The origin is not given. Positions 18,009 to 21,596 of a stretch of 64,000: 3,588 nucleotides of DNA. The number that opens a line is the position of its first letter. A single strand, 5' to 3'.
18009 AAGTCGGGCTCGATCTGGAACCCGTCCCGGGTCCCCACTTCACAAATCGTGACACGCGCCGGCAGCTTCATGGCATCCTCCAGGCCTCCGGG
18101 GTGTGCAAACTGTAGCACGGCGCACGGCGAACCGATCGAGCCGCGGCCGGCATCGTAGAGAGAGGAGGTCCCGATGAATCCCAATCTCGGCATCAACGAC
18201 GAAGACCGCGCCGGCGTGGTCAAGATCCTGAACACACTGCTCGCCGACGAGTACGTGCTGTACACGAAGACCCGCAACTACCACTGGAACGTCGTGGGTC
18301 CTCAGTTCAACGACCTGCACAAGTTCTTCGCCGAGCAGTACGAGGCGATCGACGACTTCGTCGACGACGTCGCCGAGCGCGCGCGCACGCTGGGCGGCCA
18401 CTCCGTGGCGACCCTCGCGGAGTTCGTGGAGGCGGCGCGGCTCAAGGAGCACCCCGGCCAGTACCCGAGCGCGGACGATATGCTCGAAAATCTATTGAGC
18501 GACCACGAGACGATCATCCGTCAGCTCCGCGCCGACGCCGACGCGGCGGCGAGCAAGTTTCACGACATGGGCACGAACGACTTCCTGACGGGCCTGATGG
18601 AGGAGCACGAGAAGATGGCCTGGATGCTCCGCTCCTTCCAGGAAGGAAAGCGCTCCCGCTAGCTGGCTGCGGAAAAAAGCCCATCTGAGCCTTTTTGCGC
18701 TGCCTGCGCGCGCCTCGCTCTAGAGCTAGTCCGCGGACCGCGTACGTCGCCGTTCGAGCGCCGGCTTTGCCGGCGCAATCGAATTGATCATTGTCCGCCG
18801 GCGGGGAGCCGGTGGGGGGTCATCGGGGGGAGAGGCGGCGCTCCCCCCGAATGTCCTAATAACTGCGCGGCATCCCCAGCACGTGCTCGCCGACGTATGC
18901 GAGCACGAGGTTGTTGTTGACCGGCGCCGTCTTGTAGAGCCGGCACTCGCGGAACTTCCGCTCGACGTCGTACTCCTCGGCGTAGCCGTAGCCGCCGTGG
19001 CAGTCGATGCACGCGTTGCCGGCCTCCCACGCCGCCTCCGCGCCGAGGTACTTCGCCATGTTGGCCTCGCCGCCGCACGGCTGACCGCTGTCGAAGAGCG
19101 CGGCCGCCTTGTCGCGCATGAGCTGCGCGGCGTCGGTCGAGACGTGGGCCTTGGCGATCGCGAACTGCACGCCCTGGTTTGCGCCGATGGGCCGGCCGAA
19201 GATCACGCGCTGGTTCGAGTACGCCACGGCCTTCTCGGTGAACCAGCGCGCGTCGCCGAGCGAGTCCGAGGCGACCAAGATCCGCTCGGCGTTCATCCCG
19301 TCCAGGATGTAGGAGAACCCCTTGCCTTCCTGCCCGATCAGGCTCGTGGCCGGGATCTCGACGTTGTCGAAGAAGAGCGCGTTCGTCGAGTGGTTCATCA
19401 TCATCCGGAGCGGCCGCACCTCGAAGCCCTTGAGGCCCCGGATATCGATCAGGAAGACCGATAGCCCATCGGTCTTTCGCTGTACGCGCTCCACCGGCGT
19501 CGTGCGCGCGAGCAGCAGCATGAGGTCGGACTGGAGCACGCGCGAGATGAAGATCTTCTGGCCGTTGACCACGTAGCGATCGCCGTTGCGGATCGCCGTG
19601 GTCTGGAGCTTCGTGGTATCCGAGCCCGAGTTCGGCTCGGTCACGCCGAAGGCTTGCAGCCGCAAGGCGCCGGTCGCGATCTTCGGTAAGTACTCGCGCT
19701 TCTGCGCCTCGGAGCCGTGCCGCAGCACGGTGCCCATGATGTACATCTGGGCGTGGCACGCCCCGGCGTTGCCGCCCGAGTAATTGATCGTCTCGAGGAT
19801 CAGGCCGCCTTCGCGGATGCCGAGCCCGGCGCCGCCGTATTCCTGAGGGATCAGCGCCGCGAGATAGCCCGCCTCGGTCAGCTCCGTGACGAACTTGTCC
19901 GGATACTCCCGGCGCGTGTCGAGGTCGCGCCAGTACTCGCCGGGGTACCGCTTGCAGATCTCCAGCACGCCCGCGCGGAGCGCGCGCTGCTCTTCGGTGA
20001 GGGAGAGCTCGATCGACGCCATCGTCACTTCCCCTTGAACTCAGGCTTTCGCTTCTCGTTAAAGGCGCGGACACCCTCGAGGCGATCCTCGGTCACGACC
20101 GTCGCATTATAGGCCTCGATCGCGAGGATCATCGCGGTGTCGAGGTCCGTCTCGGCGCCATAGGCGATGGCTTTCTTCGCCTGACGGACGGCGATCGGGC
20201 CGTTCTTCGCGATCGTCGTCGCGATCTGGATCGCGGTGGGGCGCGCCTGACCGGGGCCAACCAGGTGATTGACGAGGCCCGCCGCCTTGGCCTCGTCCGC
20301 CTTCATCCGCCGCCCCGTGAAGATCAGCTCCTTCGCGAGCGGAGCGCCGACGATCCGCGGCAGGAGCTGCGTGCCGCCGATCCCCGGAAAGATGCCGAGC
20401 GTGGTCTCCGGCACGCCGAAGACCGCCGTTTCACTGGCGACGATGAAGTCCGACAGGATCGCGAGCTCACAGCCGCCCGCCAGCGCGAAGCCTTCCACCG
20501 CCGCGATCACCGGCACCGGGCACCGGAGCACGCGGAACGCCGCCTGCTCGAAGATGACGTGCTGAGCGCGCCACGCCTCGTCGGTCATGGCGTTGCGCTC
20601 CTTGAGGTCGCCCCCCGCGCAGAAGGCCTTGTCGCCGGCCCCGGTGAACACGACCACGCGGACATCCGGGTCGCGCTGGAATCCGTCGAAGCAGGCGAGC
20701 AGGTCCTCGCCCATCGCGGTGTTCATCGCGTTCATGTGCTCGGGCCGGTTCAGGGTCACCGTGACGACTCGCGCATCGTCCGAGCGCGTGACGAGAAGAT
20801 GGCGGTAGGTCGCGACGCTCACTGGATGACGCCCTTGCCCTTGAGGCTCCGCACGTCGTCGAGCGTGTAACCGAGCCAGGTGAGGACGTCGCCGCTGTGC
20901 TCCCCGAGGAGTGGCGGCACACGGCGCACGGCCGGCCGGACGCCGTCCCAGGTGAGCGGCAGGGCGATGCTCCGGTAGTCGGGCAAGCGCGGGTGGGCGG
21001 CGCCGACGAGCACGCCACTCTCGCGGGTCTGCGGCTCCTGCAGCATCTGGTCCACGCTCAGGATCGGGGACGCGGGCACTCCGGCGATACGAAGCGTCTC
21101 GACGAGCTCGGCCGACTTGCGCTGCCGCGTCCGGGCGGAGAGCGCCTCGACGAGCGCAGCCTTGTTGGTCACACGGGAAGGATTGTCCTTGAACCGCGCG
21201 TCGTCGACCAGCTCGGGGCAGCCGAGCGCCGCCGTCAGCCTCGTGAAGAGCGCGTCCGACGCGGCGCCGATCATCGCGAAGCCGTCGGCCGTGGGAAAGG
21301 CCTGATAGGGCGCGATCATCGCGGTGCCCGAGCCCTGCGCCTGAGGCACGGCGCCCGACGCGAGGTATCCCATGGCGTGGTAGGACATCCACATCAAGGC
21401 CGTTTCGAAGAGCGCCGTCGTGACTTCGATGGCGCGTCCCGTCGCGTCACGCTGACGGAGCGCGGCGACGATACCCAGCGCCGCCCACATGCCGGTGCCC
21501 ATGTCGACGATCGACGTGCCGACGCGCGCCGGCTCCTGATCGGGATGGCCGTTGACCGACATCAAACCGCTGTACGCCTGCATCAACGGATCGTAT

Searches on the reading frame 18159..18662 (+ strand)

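Call 77: search_protein_families(library=pfam, proteins=[window:18159-18662:+], max_evalue=0.00001)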
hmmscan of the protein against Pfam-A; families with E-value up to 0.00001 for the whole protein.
window:18159-18662:+ (167 aa): 1 family
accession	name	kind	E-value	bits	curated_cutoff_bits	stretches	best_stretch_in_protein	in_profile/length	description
PF00210.30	Ferritin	-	5.4e-33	114.3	24.5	1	22-160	2-135/142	Ferritin-like domain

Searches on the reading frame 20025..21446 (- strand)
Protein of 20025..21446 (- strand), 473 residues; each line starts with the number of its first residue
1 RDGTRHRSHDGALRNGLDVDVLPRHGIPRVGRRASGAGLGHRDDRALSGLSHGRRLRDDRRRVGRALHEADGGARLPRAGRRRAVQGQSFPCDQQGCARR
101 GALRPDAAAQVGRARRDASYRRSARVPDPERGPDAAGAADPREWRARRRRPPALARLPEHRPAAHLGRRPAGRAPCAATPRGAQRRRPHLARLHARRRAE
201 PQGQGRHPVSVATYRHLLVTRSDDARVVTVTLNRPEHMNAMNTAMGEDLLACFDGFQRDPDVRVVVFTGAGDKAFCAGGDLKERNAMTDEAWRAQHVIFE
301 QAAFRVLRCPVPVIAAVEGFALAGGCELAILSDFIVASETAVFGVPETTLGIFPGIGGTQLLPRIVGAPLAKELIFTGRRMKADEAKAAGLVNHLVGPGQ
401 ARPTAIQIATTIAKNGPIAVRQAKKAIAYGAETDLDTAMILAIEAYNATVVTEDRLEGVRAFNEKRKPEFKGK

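Call 77: search_protein_families(library=pfam, proteins=[window:20025-21446:-], max_evalue=0.00001)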
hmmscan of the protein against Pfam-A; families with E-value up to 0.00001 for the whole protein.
window:20025-21446:- (473 aa): 2 families
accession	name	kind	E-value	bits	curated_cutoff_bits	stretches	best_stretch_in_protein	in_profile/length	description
PF00378.25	ECH_1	-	1.2e-66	225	27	1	225-472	4-250/251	Enoyl-CoA hydratase/isomerase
PF16113.10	ECH_2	-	1.6e-42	146.7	27.2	1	229-396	3-172/335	Enoyl-CoA hydratase/isomerase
